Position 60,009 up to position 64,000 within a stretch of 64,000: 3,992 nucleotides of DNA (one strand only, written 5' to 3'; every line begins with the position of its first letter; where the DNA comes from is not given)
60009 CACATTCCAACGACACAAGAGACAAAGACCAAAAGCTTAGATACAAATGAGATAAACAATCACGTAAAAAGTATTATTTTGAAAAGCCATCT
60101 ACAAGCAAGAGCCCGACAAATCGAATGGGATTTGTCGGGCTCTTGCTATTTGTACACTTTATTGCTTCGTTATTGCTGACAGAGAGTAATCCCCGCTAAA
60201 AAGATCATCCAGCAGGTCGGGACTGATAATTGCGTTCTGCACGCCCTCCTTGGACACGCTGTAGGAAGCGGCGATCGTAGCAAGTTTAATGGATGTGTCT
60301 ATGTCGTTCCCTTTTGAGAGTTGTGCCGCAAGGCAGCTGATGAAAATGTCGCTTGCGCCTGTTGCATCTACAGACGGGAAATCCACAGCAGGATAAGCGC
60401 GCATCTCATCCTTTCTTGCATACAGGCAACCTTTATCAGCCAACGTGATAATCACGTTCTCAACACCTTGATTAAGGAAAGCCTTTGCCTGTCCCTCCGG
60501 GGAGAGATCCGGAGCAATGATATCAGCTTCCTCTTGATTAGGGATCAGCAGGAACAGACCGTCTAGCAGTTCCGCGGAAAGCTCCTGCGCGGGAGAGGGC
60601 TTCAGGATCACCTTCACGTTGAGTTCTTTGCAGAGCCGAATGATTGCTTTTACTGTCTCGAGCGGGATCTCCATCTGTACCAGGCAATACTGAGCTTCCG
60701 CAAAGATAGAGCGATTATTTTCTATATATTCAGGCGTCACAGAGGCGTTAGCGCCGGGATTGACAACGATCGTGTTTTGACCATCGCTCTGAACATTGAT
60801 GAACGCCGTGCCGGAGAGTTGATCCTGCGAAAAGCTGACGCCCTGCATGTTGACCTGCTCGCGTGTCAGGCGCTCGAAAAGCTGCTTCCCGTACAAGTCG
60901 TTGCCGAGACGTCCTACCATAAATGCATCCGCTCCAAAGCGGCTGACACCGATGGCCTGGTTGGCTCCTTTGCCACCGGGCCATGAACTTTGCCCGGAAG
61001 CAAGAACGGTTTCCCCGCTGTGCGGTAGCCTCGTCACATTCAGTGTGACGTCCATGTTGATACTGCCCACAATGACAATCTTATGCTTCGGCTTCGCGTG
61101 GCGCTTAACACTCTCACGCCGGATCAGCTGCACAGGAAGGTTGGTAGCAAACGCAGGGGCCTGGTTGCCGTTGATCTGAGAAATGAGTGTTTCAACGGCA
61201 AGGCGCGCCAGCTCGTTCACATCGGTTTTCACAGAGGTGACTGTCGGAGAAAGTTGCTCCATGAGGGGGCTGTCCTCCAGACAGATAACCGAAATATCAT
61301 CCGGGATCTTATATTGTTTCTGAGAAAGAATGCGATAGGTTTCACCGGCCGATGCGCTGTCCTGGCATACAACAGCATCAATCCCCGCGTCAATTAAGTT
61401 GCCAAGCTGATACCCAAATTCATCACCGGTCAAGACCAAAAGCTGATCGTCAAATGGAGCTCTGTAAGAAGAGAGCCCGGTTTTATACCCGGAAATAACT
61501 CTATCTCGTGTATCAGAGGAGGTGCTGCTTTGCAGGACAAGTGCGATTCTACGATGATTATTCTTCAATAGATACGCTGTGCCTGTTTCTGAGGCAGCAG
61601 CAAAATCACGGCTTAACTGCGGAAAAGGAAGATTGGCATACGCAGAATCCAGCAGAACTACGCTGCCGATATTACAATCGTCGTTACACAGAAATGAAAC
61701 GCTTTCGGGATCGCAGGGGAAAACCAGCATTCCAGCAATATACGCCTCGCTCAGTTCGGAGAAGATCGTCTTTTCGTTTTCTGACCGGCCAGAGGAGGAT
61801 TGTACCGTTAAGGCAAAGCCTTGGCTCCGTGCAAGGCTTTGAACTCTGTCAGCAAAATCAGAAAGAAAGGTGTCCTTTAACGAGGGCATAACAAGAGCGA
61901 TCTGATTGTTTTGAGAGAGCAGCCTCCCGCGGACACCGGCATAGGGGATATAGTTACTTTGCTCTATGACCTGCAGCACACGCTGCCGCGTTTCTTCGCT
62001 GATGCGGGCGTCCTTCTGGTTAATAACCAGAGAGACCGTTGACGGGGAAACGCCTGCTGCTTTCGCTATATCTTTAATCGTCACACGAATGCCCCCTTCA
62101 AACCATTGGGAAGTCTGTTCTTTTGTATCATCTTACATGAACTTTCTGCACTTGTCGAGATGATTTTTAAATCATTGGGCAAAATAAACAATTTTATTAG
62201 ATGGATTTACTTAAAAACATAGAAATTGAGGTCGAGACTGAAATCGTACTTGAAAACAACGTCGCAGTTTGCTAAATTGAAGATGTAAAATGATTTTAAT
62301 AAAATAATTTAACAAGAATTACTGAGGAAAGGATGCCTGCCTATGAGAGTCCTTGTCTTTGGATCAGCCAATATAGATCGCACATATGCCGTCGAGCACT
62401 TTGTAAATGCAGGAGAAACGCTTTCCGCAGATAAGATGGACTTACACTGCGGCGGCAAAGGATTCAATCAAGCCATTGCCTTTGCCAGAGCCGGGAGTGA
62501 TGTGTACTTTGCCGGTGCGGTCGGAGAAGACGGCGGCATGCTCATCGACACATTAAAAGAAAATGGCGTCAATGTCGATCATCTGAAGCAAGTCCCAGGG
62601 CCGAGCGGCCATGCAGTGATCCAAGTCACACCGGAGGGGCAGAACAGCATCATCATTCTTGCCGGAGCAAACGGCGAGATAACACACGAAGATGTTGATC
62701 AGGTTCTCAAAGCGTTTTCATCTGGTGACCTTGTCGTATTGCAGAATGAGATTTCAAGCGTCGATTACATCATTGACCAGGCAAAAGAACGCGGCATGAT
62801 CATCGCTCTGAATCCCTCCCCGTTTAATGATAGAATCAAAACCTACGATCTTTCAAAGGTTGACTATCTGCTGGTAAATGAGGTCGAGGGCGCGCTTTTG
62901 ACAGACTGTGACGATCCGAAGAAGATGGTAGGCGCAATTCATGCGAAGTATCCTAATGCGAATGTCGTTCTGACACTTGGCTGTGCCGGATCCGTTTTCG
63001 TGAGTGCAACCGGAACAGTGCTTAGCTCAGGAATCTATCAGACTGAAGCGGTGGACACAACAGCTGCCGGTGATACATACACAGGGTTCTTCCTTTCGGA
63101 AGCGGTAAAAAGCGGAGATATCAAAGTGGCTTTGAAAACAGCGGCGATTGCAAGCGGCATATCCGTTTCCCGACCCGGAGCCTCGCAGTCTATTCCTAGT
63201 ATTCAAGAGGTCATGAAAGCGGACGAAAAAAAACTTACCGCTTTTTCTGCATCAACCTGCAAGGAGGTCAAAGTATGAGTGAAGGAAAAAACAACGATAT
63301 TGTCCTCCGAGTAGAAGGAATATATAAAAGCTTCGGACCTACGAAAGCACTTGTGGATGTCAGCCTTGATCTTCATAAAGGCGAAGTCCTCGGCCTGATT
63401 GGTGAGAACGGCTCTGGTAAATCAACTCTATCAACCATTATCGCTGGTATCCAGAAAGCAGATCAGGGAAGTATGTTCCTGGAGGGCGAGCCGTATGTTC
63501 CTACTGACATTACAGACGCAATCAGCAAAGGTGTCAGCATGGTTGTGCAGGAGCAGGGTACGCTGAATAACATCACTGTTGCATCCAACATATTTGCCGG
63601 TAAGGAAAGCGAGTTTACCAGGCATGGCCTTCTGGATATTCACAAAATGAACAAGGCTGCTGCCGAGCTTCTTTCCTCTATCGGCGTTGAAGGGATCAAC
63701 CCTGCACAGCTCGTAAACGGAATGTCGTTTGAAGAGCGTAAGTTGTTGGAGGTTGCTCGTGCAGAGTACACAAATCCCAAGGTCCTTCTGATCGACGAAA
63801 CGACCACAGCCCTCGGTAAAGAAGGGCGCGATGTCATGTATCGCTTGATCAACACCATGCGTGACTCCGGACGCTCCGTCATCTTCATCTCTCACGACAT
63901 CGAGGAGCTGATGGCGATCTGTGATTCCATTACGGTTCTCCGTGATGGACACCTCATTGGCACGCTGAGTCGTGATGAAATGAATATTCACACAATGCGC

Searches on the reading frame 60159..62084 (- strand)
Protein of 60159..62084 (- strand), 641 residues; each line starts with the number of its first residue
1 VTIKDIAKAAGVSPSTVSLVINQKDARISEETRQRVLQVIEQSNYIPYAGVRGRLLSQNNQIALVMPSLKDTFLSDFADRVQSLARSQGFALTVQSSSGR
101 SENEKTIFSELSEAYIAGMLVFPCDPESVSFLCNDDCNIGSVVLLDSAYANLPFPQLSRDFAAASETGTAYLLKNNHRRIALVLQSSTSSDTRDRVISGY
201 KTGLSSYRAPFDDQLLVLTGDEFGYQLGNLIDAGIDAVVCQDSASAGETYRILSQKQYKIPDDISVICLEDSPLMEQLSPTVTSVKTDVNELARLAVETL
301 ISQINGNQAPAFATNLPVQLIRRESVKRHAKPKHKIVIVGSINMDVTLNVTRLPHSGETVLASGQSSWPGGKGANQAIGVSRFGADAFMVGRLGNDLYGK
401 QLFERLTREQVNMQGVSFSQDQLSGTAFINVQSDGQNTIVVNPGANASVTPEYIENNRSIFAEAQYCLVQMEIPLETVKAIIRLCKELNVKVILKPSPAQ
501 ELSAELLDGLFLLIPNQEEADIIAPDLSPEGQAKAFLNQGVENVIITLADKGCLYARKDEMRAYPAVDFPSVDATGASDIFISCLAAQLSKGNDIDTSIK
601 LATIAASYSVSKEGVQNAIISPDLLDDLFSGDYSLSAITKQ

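Call 48: search_protein_families(library=pfam, proteins=[window:60159-62084:-], max_evalue=0.00001)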
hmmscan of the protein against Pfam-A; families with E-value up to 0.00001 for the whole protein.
window:60159-62084:- (641 aa): 5 families
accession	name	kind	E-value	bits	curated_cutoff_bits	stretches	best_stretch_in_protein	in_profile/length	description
PF00294.29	PfkB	-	6.9e-59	200.1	25.8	1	334-618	2-298/302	pfkB family carbohydrate kinase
PF13377.12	Peripla_BP_3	-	3.3e-26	92.8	26.5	1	170-326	2-167/167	Periplasmic binding protein-like domain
PF00356.27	LacI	-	6e-19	68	27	1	2-47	1-45/46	Bacterial regulatory proteins, lacI family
PF00532.27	Peripla_BP_1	-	5.2e-08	33.1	22.2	1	60-281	2-230/281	Periplasmic binding proteins and sugar binding domain of LacI family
PF08543.17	Phos_pyr_kin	-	5e-06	26.5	27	1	493-604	103-226/246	Phosphomethylpyrimidine kinase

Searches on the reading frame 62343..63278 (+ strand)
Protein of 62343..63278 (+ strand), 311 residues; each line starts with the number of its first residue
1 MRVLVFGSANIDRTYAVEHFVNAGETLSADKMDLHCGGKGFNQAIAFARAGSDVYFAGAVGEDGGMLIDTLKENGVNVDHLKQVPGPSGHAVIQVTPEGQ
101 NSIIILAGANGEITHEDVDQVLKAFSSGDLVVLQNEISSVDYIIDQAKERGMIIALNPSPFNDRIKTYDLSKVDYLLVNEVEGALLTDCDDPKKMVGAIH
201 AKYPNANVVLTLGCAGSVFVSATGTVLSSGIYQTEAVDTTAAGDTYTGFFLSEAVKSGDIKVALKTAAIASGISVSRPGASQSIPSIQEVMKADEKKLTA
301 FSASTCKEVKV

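Call 48: search_protein_families(library=pfam, proteins=[window:62343-63278:+], max_evalue=0.00001)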
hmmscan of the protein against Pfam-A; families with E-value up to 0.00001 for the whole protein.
window:62343-63278:+ (311 aa): 1 family
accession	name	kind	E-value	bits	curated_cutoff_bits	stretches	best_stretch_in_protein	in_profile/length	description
PF00294.29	PfkB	-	7.1e-48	163.9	25.8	1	3-286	4-301/302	pfkB family carbohydrate kinase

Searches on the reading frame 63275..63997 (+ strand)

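Call 48: search_protein_families(library=pfam, proteins=[window:63275-63997:+], max_evalue=0.00001)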
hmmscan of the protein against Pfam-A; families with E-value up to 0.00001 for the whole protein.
window:63275-63997:+ (241 aa): 1 family
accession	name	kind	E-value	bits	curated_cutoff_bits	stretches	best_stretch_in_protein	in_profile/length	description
PF00005.33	ABC_tran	-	1.5e-26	94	25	1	28-177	3-136/137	ABC transporter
